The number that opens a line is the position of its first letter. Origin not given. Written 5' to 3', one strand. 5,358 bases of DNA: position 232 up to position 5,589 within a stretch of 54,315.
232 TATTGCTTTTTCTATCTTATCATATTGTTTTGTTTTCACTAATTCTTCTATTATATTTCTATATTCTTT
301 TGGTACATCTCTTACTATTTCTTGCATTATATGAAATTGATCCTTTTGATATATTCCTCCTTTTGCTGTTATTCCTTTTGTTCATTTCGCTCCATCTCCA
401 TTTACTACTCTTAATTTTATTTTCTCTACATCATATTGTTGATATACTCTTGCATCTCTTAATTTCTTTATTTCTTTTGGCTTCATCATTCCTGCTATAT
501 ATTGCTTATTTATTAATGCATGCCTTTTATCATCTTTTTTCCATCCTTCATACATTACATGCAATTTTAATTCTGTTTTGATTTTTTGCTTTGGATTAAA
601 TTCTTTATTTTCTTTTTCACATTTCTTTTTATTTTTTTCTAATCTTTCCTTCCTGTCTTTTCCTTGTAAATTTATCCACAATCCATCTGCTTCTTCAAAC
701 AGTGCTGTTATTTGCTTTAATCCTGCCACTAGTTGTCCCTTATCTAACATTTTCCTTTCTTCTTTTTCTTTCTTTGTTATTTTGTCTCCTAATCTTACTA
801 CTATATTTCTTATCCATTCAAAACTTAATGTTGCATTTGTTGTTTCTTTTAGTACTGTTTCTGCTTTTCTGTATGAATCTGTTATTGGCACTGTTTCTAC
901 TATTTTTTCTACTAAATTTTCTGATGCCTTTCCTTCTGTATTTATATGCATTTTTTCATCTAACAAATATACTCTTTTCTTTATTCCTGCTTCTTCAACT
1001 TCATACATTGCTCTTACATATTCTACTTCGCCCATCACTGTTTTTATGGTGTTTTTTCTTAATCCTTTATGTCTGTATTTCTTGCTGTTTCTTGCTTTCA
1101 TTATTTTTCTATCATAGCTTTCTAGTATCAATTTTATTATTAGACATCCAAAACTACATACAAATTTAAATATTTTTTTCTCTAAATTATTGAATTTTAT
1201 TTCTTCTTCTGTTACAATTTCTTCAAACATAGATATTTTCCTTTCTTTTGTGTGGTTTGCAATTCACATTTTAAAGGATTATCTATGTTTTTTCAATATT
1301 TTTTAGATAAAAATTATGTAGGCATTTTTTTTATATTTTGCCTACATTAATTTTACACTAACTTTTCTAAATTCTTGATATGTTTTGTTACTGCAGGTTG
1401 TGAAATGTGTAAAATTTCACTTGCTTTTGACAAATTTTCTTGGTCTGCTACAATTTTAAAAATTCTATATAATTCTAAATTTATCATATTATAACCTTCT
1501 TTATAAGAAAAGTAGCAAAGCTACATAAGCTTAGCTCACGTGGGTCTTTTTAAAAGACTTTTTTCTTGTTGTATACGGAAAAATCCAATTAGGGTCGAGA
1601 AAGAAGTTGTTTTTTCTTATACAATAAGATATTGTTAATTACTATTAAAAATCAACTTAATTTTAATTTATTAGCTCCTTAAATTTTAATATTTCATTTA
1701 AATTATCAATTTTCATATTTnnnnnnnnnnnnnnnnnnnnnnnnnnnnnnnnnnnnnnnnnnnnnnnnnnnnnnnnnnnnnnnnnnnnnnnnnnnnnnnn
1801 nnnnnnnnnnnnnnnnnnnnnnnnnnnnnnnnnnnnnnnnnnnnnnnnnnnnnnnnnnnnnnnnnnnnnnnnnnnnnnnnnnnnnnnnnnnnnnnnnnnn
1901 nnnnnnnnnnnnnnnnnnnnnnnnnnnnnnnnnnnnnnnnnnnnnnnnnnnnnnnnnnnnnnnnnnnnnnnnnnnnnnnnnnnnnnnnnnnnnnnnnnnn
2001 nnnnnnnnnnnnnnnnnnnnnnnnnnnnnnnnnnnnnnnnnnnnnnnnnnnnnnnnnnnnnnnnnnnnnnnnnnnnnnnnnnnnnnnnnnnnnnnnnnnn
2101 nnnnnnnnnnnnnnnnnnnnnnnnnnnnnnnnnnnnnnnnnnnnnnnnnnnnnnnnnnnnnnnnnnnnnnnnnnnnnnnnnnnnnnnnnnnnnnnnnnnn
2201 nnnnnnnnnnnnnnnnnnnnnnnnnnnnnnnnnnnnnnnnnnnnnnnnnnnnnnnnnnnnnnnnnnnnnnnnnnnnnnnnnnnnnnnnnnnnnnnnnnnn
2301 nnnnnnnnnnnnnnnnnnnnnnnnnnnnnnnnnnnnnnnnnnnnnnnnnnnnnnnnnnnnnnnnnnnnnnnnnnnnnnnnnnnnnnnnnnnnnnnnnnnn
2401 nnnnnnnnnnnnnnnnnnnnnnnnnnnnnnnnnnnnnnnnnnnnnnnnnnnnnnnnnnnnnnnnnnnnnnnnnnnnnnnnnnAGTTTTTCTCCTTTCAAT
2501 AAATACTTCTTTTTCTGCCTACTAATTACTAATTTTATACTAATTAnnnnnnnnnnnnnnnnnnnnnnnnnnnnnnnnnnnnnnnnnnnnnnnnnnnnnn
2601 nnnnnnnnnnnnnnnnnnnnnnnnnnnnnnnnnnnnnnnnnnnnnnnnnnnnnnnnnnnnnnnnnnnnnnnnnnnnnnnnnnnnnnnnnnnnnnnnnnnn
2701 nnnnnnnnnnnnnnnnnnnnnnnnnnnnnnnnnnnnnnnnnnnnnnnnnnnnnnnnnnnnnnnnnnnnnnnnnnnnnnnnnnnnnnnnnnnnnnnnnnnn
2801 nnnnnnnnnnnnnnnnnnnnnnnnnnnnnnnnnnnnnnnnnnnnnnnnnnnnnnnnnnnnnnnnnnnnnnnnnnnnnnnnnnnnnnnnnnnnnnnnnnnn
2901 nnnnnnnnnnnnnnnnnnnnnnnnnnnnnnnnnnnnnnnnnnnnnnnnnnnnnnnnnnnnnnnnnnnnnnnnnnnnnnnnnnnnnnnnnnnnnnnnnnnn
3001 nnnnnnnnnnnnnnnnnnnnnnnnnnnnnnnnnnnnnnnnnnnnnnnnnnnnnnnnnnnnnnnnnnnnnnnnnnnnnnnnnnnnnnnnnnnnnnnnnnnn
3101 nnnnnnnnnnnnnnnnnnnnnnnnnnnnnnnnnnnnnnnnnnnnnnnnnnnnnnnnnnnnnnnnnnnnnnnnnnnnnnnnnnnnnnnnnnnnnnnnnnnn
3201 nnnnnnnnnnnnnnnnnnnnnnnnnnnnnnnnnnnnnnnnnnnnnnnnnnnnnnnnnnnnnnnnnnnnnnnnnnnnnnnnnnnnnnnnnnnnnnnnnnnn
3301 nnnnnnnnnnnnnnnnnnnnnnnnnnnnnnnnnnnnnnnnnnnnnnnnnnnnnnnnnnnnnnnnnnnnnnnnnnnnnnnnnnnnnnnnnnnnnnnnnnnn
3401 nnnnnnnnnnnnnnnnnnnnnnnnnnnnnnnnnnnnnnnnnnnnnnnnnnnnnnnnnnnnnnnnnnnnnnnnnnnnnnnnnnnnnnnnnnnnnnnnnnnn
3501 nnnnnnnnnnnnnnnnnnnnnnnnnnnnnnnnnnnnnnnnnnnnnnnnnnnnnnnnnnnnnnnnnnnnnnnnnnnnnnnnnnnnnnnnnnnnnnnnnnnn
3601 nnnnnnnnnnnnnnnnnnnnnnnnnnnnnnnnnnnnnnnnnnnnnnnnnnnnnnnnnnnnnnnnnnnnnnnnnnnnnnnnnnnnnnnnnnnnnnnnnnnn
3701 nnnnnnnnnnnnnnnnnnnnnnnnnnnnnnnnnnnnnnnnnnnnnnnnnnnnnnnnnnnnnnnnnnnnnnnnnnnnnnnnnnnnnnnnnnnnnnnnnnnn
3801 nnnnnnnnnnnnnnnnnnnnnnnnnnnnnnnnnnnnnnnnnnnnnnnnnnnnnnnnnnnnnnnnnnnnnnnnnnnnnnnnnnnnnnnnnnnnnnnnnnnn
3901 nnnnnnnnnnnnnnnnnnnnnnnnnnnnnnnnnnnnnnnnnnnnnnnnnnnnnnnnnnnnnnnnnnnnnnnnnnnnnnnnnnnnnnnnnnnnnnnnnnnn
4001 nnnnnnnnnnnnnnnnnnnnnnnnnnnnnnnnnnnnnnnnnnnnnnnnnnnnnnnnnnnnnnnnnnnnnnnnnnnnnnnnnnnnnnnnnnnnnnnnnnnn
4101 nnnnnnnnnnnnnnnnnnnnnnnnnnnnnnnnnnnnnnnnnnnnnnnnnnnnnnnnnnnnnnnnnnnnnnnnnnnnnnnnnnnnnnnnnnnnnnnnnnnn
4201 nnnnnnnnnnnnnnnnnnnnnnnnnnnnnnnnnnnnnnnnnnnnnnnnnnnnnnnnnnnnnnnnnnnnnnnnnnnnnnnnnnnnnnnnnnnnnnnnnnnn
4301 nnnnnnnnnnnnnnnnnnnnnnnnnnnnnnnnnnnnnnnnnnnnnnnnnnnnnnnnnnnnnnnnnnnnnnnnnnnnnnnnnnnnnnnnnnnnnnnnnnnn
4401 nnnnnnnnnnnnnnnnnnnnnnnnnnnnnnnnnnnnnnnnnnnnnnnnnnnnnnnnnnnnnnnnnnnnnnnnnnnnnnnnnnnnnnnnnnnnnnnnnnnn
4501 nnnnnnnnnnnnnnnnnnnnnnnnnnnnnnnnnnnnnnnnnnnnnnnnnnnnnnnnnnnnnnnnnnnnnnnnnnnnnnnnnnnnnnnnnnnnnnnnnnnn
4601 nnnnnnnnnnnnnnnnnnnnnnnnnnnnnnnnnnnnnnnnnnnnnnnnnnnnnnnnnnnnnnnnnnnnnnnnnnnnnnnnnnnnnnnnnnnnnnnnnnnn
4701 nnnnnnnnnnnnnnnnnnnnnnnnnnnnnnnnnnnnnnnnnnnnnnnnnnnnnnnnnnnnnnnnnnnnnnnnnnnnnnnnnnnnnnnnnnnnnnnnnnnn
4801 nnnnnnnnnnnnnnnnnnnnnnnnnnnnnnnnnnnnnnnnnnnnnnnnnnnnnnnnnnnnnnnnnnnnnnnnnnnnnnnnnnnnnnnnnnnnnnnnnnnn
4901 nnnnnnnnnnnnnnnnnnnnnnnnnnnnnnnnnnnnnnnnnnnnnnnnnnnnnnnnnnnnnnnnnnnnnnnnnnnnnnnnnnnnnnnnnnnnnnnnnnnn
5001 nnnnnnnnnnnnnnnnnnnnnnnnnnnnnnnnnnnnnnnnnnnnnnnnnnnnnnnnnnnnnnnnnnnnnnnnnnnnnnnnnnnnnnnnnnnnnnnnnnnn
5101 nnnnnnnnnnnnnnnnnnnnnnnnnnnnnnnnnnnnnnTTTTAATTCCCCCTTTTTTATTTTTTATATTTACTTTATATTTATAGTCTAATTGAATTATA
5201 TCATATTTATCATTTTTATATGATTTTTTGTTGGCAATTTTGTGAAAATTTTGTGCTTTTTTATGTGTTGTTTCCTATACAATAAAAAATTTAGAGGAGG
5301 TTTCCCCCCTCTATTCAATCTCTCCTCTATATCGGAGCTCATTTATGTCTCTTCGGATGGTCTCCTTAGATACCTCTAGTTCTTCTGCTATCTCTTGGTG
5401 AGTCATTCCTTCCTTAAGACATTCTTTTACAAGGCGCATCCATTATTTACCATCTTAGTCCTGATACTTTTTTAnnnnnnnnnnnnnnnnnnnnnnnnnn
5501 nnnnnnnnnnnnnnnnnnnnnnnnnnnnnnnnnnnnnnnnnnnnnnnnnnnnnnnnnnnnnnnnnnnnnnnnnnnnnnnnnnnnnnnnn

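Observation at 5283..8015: Adenosine-deaminase-fold enzyme fused to a LOG/SLOG-like domain and co-transcribed with a 42-aa HTH mini-ORF: a possible ligand-gated purine-nucleotide deaminase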

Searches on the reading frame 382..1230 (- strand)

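Call 3: search_protein_families(library=pfam, proteins=[window:382-1230:-], max_evalue=0.1)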
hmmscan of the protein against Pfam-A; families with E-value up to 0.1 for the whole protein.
window:382-1230:- (282 aa): 1 family
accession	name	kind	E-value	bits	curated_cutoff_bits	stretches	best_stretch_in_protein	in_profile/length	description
PF06782.17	UPF0236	-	2.7e-30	105.9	24.3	2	7-195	2-183/400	Uncharacterised protein family (UPF0236)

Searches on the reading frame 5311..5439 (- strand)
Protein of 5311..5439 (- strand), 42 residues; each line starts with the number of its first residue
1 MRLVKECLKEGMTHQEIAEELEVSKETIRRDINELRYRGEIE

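Call 3: search_protein_families(library=pfam, proteins=[window:5311-5439:-], max_evalue=0.1)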
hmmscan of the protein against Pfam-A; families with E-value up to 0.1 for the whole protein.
window:5311-5439:- (42 aa): 46 families (the best 25 are shown)
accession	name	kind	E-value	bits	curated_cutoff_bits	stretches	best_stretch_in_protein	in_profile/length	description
PF08279.18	HTH_11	-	5e-09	36.4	25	1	9-40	13-45/55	HTH domain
PF08220.18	HTH_DeoR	-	1.8e-08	34.4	21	1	12-40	15-43/57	DeoR-like helix-turn-helix domain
PF04545.22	Sigma70_r4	-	1.8e-06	27.8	24.1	1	9-30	18-39/50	Sigma-70, region 4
PF08281.18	Sigma70_r4_2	-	1.8e-05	24.7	25.7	1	10-32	25-47/54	Sigma-70, region 4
PF01371.25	Trp_repressor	-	2.3e-05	24.8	27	1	2-38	40-76/88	Trp repressor protein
PF13545.12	HTH_Crp_2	-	3e-05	24.3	27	1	11-42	22-53/70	Crp-like helix-turn-helix domain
PF12840.13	HTH_20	-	5.7e-05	23.5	27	1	8-36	13-43/51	Helix-turn-helix domain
PF01527.26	HTH_Tnp_1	-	6.3e-05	23.6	24.1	1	2-36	14-48/75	Transposase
PF25213.1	HVO_A0261_N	-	0.00017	21.8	35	1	4-41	17-54/86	HVO_A0261 N-terminal domain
PF00196.25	GerE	-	0.0002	21.4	23.5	1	6-29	12-35/57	Bacterial regulatory proteins, luxR family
PF13384.12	HTH_23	-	0.00029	21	24.6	1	7-30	13-36/50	Homeodomain-like domain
PF02796.21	HTH_7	-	0.00032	21.2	23.8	1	3-30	13-40/45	Helix-turn-helix domain of resolvase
PF07638.17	Sigma70_ECF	-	0.00039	20.8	21.1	1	2-36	142-176/185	ECF sigma factor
PF14493.12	HTH_40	-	0.0012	19.5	27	1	6-39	7-40/89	Helix-turn-helix domain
PF08280.17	HTH_Mga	-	0.0012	19.2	23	1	12-39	20-49/59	M protein trans-acting positive regulator (MGA) HTH domain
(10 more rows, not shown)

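Call 4: search_protein_families(library=ncbifam, proteins=[window:5311-5439:-], max_evalue=0.1)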
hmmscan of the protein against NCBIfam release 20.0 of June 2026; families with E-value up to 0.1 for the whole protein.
window:5311-5439:- (42 aa): 54 families (the best 25 are shown)
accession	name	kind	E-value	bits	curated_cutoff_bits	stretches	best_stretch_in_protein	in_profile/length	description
NF041397.1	TranRegGlpR_Halo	equivalog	1.8e-07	31.1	300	1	9-42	17-50/253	HTH-type transcriptional regulator GlpR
NF007720.0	PRK10411.1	equivalog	4.2e-07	29.5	259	1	9-41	16-48/243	L-fucose operon activator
TIGR02937.1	sigma70-ECF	superfamily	4.2e-06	26.5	42.9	1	7-36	129-158/165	sigma-70 family RNA polymerase sigma factor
TIGR01884.1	cas_HTH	subfamily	5.2e-06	26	60.2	1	6-39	149-184/202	CRISPR-associated CARF protein Csa3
TIGR02985.1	Sig70_bacteroi1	subfamily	2.4e-05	24.6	126.4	1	5-33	124-152/162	RNA polymerase sigma-70 factor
NF053606.1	Sta1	subfamily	6.8e-05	22.9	80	1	9-40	32-63/100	Sta1 family transcriptional regulator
NF002620.0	PRK02277.1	subfamily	0.00015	21.5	115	1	5-29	12-36/201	orotate phosphoribosyltransferase-like protein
NF040939.2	trans_reg_lrs14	equivalog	0.00018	21.5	90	1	8-39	33-64/103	Lrs14 family HTH-type transcriptional regulator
NF052366.1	photon_PedR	equivalog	0.0002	21.5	120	1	6-34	12-40/74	photosynthetic electron transport-dependent transcriptional regulator PedR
NF053736.1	AcpB_EbpR_MafR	subfamily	0.00024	20.5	130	1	9-38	19-48/481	AcpB/EbpR/MafR family transcriptional regulator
TIGR02999.1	Sig-70_X6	subfamily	0.00026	20.9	126.15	1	10-34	149-173/183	ECF-type sigma factor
TIGR01321.1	TrpR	equivalog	0.00099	19.5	67.25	1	1-36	45-80/94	trp operon repressor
NF033545.0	transpos_IS630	equivalog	0.0013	18.2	100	1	4-39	5-40/299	IS630 family transposase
NF010034.0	PRK13509.1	equivalog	0.0016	17.9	244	1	10-40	18-48/251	HTH-type transcriptional regulator UlaR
TIGR01764.1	excise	domain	0.0019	18.5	28.8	1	12-33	2-23/49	excisionase family DNA-binding protein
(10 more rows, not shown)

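Call 5: search_protein_families(library=padloc, proteins=[window:5311-5439:-], max_evalue=0.1)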
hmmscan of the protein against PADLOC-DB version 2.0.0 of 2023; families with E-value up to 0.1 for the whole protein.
window:5311-5439:- (42 aa): 17 families
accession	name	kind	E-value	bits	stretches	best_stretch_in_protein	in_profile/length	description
PDLC01457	WYL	-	2.6e-08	31.7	1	9-38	16-45/229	"CAS-I,CAS-II,CAS-III,CAS-IV,CAS-V,CAS-VI; associated_signaling"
PDLC01434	CasR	-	4.3e-06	24.7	1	4-39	134-169/191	"CAS-I,CAS-II,CAS-III,CAS-IV,CAS-V,CAS-VI; associated_signaling"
PDLC01268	CasR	-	7.4e-06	24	1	6-40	131-166/179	"CAS-I,CAS-II,CAS-III,CAS-IV,CAS-V,CAS-VI; associated_signaling"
PDLC04133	mad1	-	1.8e-05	22.9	1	11-35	5-29/60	mads_1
PDLC01848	CARF3--CARF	-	2e-05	22.3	1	6-39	144-177/197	-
PDLC01879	CARF3--CARF_TM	-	0.00014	19.6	1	8-41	165-200/222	-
PDLC01850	CARF3--CARF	-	0.00046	18.1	1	9-39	157-187/209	-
PDLC01865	CARF3--CARF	-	0.00091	16.9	1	4-40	154-190/215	-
PDLC01852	CARF3--CARF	-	0.0012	16.8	1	9-40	155-186/208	-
PDLC01044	Csa3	-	0.0016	16.3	1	3-39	141-177/194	Type I-A associated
PDLC01438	Csa3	-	0.0017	16.4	1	6-39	155-187/305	"CAS-I,CAS-II,CAS-III,CAS-IV,CAS-V,CAS-VI; associated_signaling"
PDLC01851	CARF3--CARF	-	0.0026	15.2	1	2-35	215-248/279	-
PDLC01866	CARF3--CARF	-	0.0031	15.5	1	9-42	149-184/207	-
PDLC01853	CARF3--CARF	-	0.006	14.3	1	8-41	151-184/209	-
PDLC01858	CARF3--CARF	-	0.0067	14.3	1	2-40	148-186/204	-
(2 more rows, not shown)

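Call 70: find_homologous_proteins(query=window:5314-5439:-, max_evalue=0.01)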
Query window:5314-5439:- (42 aa): 2 proteins with E <= 0.01 among 3 candidates.
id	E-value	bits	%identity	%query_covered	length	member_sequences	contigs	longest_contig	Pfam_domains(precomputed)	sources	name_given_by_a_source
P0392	1.5e-18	81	100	100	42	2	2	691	PF08279.19,PF04545.23,PF08220.19,PF13545.13,PF08281.19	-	-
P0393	1.1e-15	72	93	100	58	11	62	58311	PF01371.26,PF08279.19,PF13384.13,PF02796.22,PF08220.19,PF25213.2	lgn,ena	-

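Call 73: find_encoding_contigs(protein=P0393, flank=6000, max_places=4)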
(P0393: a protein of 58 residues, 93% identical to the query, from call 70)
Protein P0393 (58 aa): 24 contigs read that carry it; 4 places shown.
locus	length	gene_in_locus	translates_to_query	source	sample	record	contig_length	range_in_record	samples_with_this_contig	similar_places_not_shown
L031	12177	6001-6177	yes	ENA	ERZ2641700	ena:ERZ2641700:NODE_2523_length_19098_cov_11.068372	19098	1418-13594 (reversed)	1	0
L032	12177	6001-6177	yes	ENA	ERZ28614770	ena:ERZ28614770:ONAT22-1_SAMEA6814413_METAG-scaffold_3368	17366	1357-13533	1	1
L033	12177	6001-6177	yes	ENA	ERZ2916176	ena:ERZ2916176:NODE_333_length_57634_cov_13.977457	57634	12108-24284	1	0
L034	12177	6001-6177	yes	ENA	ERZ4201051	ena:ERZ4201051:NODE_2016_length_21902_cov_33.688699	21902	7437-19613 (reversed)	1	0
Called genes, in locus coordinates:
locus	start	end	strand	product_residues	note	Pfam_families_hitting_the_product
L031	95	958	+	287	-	PF00089:Trypsin, PF13365:Trypsin_2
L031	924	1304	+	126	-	PF13180:PDZ_2, PF00595:PDZ, PF17820:PDZ_6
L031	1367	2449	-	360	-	PF01551:Peptidase_M23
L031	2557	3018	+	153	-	PF00383:dCMP_cyt_deam_1, PF14437:MafB19-deam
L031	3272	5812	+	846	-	PF00962:A_deaminase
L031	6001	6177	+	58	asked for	PF01371:Trp_repressor (weak), PF25213:HVO_A0261_N (weak), PF02796:HTH_7 (weak), PF13384:HTH_23 (weak), PF08220:HTH_DeoR, PF08279:HTH_11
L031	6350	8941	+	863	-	PF02861:Clp_N, PF23569:NBD_SMAX1 (weak), PF00004:AAA, PF17871:AAA_lid_9, PF00004:AAA, PF07724:AAA_2, PF07728:AAA_5, PF10431:ClpB_D2-small, +7 more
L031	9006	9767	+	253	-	PF01048:PNP_UDP_1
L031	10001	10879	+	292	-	PF00126:HTH_1, PF03466:LysR_substrate (weak)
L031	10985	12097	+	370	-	-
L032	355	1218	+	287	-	PF00089:Trypsin, PF13365:Trypsin_2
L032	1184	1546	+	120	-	PF13180:PDZ_2, PF00595:PDZ, PF17820:PDZ_6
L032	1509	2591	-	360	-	PF01551:Peptidase_M23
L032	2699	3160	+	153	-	PF00383:dCMP_cyt_deam_1, PF14437:MafB19-deam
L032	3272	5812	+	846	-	PF00962:A_deaminase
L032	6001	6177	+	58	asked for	PF01371:Trp_repressor (weak), PF25213:HVO_A0261_N (weak), PF02796:HTH_7 (weak), PF13384:HTH_23 (weak), PF08220:HTH_DeoR, PF08279:HTH_11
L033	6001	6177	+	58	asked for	PF01371:Trp_repressor (weak), PF25213:HVO_A0261_N (weak), PF02796:HTH_7 (weak), PF13384:HTH_23 (weak), PF08220:HTH_DeoR, PF08279:HTH_11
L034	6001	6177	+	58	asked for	PF01371:Trp_repressor (weak), PF25213:HVO_A0261_N (weak), PF02796:HTH_7 (weak), PF13384:HTH_23 (weak), PF08220:HTH_DeoR, PF08279:HTH_11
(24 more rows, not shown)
